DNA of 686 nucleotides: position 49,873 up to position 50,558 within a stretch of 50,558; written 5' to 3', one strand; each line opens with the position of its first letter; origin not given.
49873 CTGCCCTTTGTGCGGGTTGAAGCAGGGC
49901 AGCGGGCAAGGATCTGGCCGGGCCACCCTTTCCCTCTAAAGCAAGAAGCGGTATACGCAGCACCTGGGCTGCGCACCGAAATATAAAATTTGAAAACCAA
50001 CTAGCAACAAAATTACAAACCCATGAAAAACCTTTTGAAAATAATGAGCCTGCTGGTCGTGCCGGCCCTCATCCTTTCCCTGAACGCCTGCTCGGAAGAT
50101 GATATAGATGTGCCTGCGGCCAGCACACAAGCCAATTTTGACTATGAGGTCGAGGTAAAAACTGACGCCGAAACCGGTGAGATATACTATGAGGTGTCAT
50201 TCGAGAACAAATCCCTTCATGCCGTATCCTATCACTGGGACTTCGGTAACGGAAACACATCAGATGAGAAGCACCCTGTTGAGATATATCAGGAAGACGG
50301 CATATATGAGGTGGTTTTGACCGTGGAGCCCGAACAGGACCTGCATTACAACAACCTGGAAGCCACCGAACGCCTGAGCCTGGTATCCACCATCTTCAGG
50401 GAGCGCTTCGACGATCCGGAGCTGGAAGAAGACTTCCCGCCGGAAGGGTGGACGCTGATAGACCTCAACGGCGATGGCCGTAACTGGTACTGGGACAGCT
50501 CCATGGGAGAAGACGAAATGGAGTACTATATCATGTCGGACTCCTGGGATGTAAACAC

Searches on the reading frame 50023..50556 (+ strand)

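Call 64: search_protein_families(library=pfam, proteins=[window:50023-50556:+], max_evalue=0.00001)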
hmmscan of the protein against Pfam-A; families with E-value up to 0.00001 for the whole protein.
window:50023-50556:+ (178 aa): 2 families
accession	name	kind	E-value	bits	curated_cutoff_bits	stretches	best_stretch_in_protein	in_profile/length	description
PF18911.6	PKD_4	-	4.6e-11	43.1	27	1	48-107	14-74/85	PKD domain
PF00801.26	PKD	-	5.1e-06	26.8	23.5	1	57-102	16-66/80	PKD domain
